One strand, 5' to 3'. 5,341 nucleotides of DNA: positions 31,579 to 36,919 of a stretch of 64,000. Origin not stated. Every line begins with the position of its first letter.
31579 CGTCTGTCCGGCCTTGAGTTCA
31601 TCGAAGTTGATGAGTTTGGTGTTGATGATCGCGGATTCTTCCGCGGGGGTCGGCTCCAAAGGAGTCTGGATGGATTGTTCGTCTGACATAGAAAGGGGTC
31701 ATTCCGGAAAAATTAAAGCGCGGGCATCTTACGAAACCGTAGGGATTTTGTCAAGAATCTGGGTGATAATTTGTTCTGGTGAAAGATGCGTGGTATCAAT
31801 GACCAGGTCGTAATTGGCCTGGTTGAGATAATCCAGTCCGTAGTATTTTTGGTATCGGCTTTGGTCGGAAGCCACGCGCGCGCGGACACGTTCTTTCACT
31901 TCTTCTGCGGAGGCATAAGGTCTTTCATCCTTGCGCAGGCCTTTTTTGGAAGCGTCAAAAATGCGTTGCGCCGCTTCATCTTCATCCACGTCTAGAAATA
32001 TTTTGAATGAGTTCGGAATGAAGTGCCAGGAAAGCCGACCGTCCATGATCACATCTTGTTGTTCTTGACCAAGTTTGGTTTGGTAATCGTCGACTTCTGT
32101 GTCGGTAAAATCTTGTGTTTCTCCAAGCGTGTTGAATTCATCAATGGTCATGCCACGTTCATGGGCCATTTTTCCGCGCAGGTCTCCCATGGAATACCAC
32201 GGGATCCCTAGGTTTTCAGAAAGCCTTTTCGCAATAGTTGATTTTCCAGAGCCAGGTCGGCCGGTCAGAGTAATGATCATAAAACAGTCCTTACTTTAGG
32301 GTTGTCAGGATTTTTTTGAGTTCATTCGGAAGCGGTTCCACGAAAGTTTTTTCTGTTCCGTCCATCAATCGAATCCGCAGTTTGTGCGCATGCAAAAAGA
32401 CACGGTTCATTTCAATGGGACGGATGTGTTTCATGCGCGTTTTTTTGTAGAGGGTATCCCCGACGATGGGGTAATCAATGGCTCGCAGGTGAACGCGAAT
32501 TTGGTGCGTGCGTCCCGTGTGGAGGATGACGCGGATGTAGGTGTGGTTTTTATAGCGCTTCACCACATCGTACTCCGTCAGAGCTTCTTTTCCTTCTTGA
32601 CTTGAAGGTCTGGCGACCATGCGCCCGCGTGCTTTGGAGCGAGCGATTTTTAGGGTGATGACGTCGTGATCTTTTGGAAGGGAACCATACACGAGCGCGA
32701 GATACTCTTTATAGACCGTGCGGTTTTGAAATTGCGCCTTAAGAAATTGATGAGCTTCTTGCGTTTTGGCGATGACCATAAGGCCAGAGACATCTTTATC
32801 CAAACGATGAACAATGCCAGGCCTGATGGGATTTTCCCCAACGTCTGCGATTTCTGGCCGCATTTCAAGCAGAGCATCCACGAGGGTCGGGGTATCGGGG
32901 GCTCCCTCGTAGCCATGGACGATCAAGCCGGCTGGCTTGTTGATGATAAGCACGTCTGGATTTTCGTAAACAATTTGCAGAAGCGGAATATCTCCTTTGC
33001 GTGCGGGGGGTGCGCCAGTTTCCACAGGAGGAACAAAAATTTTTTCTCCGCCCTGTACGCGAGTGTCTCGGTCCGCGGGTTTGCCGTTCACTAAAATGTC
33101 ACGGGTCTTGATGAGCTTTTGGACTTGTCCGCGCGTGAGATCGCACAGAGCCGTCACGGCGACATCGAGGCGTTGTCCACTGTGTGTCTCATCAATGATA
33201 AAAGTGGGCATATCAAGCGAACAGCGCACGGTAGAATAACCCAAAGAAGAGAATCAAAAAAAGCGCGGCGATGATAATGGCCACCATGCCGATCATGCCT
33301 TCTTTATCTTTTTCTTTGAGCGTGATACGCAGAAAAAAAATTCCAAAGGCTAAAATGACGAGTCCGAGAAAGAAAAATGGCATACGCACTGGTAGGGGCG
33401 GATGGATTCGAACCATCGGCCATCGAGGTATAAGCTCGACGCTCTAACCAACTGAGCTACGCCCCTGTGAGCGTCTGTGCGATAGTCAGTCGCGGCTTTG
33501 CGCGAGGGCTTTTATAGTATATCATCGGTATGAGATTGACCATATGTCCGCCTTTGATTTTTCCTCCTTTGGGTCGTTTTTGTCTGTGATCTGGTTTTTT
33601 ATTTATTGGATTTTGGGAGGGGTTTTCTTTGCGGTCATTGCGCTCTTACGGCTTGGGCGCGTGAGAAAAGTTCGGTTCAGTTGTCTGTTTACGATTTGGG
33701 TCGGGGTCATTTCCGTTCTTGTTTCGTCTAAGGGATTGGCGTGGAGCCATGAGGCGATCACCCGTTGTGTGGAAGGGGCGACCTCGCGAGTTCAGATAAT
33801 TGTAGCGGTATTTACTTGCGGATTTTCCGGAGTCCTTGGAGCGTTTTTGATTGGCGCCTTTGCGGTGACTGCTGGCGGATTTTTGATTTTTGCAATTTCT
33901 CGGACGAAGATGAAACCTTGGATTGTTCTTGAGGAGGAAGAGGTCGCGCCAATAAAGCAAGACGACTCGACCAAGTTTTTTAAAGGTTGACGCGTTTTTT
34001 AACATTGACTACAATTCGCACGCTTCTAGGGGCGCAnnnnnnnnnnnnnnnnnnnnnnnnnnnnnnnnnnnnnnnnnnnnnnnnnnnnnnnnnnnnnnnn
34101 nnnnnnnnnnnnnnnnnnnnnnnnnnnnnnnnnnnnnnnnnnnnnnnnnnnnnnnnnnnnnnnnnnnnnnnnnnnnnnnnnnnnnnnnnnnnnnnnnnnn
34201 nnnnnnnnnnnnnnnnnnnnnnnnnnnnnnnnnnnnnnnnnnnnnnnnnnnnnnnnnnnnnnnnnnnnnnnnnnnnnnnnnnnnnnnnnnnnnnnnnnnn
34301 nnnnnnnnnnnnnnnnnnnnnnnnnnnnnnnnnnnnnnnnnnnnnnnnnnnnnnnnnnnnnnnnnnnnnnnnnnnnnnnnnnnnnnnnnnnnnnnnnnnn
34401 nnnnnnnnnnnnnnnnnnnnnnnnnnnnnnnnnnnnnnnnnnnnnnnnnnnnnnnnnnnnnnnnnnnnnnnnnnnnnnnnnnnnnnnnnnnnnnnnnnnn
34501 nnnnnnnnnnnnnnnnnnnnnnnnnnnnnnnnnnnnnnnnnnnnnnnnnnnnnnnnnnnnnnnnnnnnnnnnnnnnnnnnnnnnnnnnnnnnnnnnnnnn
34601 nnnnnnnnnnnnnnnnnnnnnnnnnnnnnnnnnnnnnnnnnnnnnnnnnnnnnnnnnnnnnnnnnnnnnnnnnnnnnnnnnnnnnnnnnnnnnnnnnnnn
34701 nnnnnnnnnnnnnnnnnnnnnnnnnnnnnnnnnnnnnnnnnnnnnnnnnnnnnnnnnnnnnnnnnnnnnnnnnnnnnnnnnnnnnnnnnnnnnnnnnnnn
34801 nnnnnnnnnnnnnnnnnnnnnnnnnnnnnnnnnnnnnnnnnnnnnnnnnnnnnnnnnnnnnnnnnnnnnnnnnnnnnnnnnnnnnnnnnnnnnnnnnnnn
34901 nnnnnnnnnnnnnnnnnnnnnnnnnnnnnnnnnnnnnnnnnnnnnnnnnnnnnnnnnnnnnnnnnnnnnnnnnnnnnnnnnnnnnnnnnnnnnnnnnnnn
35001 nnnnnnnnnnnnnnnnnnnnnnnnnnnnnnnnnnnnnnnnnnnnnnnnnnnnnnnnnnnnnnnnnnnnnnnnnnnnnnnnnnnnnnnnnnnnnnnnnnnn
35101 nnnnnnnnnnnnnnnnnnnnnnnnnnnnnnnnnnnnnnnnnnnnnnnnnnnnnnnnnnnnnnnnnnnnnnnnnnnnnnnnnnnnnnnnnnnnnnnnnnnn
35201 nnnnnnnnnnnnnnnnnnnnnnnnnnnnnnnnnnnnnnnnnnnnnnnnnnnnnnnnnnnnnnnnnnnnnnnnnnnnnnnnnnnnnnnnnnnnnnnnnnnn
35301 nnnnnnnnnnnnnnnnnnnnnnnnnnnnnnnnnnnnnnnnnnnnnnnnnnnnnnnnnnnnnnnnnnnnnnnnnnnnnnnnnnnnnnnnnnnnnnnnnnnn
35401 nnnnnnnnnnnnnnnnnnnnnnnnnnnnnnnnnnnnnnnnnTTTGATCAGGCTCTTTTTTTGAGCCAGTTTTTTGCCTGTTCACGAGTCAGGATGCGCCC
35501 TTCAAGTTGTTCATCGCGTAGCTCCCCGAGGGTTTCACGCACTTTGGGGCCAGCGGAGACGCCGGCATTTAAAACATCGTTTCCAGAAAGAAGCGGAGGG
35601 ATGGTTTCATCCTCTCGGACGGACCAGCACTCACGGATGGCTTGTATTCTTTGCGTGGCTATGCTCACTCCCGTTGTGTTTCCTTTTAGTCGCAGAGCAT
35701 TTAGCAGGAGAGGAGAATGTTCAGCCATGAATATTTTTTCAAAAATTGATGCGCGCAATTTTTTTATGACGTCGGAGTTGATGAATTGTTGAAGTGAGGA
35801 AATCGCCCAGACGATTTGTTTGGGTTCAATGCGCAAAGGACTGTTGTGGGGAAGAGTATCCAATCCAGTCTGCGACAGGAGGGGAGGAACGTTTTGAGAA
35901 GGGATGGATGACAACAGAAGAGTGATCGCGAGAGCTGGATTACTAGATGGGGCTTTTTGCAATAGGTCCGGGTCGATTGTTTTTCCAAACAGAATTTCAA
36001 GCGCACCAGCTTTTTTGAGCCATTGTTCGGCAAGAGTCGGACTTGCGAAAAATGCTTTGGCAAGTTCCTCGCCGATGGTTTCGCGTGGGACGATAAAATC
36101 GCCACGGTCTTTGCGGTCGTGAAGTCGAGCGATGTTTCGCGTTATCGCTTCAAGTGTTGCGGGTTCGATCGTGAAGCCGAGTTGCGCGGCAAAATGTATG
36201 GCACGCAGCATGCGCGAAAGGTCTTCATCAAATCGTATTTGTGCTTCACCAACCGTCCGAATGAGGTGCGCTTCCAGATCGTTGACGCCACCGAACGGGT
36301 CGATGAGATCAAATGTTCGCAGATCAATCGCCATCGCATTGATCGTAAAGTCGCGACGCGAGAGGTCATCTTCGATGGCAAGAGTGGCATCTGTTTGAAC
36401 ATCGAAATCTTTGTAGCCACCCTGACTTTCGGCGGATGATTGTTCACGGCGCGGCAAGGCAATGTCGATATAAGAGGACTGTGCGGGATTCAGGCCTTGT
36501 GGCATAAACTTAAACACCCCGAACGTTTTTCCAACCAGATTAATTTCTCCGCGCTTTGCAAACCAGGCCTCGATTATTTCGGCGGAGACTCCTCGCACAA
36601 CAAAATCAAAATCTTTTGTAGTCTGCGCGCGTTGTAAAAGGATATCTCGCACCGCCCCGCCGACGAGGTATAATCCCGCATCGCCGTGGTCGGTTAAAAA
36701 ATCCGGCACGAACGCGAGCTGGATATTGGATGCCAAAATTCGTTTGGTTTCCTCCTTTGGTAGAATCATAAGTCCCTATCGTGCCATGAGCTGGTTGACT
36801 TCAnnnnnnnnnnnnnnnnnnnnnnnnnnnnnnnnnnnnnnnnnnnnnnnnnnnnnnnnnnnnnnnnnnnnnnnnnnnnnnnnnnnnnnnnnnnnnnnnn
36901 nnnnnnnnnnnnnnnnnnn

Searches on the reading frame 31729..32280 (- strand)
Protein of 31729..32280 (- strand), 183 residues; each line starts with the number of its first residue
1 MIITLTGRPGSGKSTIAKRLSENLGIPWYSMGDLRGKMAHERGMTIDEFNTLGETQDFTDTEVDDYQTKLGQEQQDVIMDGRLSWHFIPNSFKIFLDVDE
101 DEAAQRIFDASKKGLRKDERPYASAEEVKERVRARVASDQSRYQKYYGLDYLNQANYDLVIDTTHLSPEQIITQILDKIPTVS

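Call 52: search_protein_families(library=pfam, proteins=[window:31729-32280:-], max_evalue=0.0001)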
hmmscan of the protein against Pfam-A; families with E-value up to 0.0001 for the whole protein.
window:31729-32280:- (183 aa): 8 families
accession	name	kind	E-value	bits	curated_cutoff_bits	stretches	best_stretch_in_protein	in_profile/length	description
PF13189.12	Cytidylate_kin2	-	4.8e-23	82.7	28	1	2-165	1-176/176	Cytidylate kinase-like family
PF13238.12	AAA_18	-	4.4e-16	59.9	29.4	1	3-111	1-112/128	AAA domain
PF02224.24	Cytidylate_kin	-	9.4e-14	52.1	26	1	65-179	104-209/211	Cytidylate kinase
PF13207.12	AAA_17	-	1.1e-13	52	27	1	6-112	1-124/136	AAA domain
PF01202.28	SKI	-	2.1e-08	34.9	22.1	1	9-179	1-158/159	Shikimate kinase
PF13671.12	AAA_33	-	3.4e-06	27.9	27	0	3-139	2-122/143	AAA domain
PF07931.18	CPT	-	6.2e-06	26.6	22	0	1-32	2-33/172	Chloramphenicol phosphotransferase-like protein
PF00406.28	ADK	-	1.2e-05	25.9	26.8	0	5-44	1-43/151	Adenylate kinase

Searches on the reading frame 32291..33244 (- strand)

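Call 52: search_protein_families(library=pfam, proteins=[window:32291-33244:-], max_evalue=0.0001)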
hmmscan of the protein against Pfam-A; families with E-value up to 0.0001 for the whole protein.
window:32291-33244:- (317 aa): 2 families
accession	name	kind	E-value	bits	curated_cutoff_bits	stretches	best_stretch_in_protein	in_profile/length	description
PF00849.27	PseudoU_synth_2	-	4.3e-33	115.1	26.8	1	97-254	1-151/152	RNA pseudouridylate synthase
PF01479.30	S4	-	2.2e-06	27.8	22.8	1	24-69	1-48/48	S4 domain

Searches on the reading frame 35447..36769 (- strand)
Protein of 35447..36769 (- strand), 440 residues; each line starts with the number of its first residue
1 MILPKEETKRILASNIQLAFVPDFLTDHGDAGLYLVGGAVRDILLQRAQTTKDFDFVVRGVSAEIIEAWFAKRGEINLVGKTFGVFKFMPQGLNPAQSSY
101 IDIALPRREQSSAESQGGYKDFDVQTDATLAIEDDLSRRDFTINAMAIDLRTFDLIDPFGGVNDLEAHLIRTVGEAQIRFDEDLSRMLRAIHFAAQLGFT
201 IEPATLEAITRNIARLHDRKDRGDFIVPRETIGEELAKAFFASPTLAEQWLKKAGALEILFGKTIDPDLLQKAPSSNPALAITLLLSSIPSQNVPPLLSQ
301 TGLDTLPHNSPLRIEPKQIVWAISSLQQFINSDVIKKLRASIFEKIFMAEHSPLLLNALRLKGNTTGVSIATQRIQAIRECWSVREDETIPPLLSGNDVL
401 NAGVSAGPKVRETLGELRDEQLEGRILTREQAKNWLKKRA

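Call 52: search_protein_families(library=pfam, proteins=[window:35447-36769:-], max_evalue=0.0001)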
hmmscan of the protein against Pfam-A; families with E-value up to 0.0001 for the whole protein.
window:35447-36769:- (440 aa): 1 family
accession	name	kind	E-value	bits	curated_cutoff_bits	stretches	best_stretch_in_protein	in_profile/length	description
PF01743.26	PolyA_pol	-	1.7e-24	87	23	1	33-171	1-126/126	Poly A polymerase head domain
